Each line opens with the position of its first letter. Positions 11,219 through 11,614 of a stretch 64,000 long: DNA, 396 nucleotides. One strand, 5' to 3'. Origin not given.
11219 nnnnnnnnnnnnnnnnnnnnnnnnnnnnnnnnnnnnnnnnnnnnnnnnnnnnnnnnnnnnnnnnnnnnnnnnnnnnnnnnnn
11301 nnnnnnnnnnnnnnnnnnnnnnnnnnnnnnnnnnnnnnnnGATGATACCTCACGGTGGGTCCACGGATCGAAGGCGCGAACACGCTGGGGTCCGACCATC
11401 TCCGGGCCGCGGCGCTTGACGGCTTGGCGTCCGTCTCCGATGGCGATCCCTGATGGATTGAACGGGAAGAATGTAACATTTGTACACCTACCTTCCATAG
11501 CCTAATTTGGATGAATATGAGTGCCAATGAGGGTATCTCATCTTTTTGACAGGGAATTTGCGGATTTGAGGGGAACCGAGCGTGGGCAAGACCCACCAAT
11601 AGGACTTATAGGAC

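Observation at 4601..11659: Intact-looking phage head gene cluster with no portal, terminase, protease, tail or integrase, saturated with host palindromic repeats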

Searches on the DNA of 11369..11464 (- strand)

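Call 97: build_rna_model(alignment_id=A9, structure=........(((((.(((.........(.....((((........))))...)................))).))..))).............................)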
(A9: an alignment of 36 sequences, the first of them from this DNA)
Model R1 built from alignment A9 (36 sequences, 108 columns); structure: as given.
model positions 96; base pairs 13; branch points 0; effective number of sequences 5; information 0.596 bits per position. Calibrated on 0.2 Mb of random sequence (short: E-values are rough).
structure used (alignment columns):
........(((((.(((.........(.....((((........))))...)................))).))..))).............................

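Call 98: search_with_rna_model(model_id=R1, sources=[window, L007, L008, L009, L010, L011, L012, L013, L014, L015, L016, L017, L018, L019, L020, L021, L022, L023, L024, L025, L026, L027, L028, L029, L030, L031, L032, L033, L034, L035, L036, L037, L038, L039, L081, L084, L085, L086, L088, L093, L095, L096, L097, L104, L105, L106, L108, L111, L115, L117, L121, L123, L126, L127, L130, L131, L133, L136, L140, L141, L143, L147, L153, L154, L160, L161, L162, L163, L165, L166, L167, L168, L170, L172, L173, L177, L178, L179, L181, L183, L184, L185, L187, L188, L190, L192, L193, L194, L195, L196, L198, L199, L200, L202, L203, L205, L238, L239, L040, L050], max_evalue=0.01, make_alignment=true)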
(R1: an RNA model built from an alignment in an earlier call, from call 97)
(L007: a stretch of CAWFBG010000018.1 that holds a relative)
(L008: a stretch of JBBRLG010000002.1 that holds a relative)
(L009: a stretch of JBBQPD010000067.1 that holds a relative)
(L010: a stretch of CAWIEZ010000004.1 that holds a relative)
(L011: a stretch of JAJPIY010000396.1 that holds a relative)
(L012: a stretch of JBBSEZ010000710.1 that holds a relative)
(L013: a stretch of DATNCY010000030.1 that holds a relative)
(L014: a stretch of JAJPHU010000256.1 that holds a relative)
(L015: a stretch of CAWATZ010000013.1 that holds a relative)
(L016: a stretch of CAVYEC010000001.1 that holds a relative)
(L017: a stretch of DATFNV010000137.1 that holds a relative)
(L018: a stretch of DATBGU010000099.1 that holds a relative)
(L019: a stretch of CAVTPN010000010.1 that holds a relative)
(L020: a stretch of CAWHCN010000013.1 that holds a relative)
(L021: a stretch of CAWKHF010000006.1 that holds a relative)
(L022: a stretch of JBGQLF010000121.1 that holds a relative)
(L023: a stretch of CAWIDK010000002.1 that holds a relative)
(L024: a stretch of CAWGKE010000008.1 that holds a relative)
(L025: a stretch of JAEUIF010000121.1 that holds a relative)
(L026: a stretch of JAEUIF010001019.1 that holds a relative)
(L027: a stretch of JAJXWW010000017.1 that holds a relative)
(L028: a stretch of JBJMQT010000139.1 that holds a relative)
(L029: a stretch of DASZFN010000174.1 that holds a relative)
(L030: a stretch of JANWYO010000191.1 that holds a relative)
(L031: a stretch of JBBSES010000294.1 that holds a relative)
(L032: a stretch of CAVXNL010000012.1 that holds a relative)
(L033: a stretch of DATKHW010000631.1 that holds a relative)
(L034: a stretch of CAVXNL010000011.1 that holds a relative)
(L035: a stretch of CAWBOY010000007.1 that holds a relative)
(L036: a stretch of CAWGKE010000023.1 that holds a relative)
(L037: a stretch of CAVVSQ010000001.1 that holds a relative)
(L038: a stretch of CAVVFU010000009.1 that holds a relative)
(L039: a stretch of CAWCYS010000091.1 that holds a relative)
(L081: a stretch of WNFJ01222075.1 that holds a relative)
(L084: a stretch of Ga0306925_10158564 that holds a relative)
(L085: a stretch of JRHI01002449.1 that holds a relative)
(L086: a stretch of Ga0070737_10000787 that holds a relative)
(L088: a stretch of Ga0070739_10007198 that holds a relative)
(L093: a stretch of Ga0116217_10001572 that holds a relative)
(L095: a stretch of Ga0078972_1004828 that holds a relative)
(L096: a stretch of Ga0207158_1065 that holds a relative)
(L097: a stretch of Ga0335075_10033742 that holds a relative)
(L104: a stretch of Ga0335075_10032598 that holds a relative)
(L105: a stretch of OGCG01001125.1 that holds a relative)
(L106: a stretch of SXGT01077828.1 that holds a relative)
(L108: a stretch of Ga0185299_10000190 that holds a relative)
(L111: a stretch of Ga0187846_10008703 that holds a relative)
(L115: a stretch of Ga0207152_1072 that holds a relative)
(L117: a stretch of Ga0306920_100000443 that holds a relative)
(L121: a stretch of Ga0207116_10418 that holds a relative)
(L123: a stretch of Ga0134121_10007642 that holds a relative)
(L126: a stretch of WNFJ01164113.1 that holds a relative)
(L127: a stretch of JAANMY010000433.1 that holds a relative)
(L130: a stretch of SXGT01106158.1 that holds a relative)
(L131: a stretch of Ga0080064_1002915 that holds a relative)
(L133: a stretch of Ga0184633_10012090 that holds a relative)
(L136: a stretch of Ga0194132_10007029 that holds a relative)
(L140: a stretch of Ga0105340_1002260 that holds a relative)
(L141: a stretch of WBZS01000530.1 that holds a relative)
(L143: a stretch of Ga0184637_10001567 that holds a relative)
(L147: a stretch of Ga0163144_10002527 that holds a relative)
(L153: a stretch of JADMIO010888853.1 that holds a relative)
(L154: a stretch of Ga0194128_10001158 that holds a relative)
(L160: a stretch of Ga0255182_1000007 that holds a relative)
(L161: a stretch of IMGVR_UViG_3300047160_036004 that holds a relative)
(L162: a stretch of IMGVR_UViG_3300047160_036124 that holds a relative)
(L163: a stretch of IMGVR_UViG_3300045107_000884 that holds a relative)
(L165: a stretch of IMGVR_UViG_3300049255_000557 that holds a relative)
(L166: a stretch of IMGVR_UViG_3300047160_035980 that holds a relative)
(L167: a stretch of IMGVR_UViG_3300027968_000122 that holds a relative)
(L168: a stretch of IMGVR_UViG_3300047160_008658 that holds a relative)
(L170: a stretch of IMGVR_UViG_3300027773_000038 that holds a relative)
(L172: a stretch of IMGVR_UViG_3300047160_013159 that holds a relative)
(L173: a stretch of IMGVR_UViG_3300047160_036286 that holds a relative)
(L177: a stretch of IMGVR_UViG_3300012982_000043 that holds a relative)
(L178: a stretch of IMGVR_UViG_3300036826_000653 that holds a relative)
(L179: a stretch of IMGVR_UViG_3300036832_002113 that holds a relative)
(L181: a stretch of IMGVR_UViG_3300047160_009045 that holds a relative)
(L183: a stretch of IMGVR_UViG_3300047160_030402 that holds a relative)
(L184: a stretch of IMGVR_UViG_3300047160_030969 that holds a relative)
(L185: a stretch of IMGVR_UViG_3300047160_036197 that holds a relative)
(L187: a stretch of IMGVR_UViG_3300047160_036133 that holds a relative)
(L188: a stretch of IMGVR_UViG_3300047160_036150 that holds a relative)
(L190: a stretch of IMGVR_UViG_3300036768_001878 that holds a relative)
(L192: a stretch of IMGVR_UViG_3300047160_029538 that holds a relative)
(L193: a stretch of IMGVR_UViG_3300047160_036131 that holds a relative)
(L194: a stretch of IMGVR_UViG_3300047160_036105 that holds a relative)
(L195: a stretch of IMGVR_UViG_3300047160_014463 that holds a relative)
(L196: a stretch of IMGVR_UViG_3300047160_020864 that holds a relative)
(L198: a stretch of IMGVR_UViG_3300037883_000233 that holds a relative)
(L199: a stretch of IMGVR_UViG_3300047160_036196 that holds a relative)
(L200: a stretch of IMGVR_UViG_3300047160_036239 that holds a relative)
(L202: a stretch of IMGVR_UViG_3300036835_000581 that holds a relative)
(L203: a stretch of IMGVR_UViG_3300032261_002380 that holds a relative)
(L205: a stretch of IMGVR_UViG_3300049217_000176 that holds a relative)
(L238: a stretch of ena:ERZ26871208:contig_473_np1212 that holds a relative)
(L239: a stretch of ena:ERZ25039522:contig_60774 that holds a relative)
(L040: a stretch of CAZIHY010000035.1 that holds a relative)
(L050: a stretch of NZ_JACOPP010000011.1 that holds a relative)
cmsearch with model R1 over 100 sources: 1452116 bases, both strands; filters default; matches with E-value up to 0.01: 76.
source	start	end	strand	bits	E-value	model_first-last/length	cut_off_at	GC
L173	3951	4046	+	87.7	6.4e-21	1-96/96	no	0.66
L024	3805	3899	+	85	3.4e-20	1-96/96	no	0.68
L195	4142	4235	+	84.3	5.6e-20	1-96/96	no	0.66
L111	2928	3024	+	82.3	1.9e-19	1-96/96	no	0.68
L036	9878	9972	+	80.9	4.8e-19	1-96/96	no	0.73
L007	9882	9976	+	80.3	6.7e-19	1-96/96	no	0.72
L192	8716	8812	+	80.3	7e-19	1-96/96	no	0.66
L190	4065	4161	+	77.7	3.6e-18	1-96/96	no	0.68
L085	9656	9751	+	77.2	4.9e-18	1-96/96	no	0.66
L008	9893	9988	+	76.1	9.5e-18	1-96/96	no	0.68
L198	1882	1977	+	75.2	1.7e-17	1-96/96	no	0.66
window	11370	11464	-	74.9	2.1e-17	1-96/96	no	0.67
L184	2386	2481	+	74.4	2.8e-17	1-96/96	no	0.73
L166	3771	3869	+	71.9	1.4e-16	1-96/96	no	0.63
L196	9822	9916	+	70.8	2.8e-16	1-96/96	no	0.64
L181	3197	3292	+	69.5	6.4e-16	1-96/96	no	0.62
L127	11660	11755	+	69.3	7.3e-16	1-96/96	no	0.72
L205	5128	5223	+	69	8.7e-16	1-96/96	no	0.59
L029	3785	3879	+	64.7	1.4e-14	1-96/96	no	0.59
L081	2463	2558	+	64.5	1.5e-14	1-96/96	no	0.7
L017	5190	5285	+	64.3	1.7e-14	1-96/96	no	0.62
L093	5156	5251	+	64.3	1.7e-14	1-96/96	no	0.62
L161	2456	2551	+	62.1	7e-14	1-96/96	no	0.71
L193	5839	5934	+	61.8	8.2e-14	1-96/96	no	0.59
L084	2161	2255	+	60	2.6e-13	1-96/96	no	0.75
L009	6155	6249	+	59.8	3e-13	1-96/96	no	0.67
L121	3887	3982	+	59.5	3.5e-13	1-96/96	no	0.56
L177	4552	4647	+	59.3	4.1e-13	1-96/96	no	0.67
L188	3695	3787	+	59.3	4.2e-13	1-96/96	no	0.74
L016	9878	9973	+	58.2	8.2e-13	1-96/96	no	0.68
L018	9877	9972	+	57.9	9.8e-13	1-96/96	no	0.7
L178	4566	4661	+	57.9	9.8e-13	1-96/96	no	0.7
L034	9893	9985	+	57.6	1.2e-12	1-96/96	no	0.68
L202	4348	4441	+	57.4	1.3e-12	1-96/96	no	0.64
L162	3683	3774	+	57.3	1.4e-12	1-96/96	no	0.76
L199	2312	2406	+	56.7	2.1e-12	1-96/96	no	0.66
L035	9880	9975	+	56.2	2.9e-12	1-96/96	no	0.54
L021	9878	9972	+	55.7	3.9e-12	1-96/96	no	0.68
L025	2510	2605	+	55.7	3.9e-12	1-96/96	no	0.69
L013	9878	9972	+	55.7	3.9e-12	1-96/96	no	0.62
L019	9890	9984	+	55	6e-12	1-96/96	no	0.68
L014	9879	9972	+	54.3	9.4e-12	1-96/96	no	0.6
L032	9891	9984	+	54.2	1e-11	1-96/96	no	0.67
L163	5177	5278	+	54.1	1.1e-11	1-96/96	no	0.74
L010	9880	9973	+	53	2.1e-11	1-96/96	no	0.61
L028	9854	9950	+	52.7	2.6e-11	1-96/96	no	0.61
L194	4095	4194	+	52.7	2.7e-11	1-96/96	no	0.62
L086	12394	12487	+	52.2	3.6e-11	1-96/96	no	0.59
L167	4485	4578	+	52.2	3.6e-11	1-96/96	no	0.59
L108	12661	12756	+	52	4e-11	1-96/96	no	0.6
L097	4055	4148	+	49.3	2.2e-10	1-96/96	no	0.62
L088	4609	4702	+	47.6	6.5e-10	1-96/96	no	0.62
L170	4630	4723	+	47.6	6.5e-10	1-96/96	no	0.62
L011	4953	5046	+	45.5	2.5e-09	1-96/96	no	0.59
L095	3806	3899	+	45.5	2.5e-09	1-96/96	no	0.59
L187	3668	3765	+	44.7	4.2e-09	1-96/96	no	0.7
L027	9880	9974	+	44.1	6e-09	1-96/96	no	0.64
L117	12843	12936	+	43.6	8.3e-09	1-96/96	no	0.53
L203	2864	2957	+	43.6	8.3e-09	1-96/96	no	0.53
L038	9896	9989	+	41.2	3.9e-08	1-96/96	no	0.57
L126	2632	2724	+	41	4.3e-08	1-96/96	no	0.57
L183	4819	4912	+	40.7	5.4e-08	1-96/96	no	0.61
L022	423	525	+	40.4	6.3e-08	1-96/96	no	0.59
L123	7715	7809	+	39.7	1e-07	1-96/96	no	0.62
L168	2793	2887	+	37.5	4e-07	1-96/96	no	0.57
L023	9896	9991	+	37.3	4.5e-07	1-96/96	no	0.61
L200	6320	6416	+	36.6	6.8e-07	1-96/96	no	0.59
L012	1211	1311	+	35.7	1.2e-06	1-96/96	no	0.73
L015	9844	9973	+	32.6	8.5e-06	1-96/96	no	0.62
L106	15912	16088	+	32.4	1e-05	1-96/96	no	0.56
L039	3918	4012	+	30.3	3.7e-05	1-96/96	no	0.62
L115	14055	14146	+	29.5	6.3e-05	1-96/96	no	0.53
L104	2878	3030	+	29.1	8e-05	1-96/96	no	0.63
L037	9898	9984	+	27.9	0.00017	1-96/96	no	0.46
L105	7924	8048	+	25.3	0.00089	1-96/96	no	0.62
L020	9807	9971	+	24.3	0.0017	1-96/96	no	0.68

Alignment A10: 76 matches aligned to the model, 206 columns, each read 5' to 3' on its own strand. Consensus structure (alignment columns), stored with it:
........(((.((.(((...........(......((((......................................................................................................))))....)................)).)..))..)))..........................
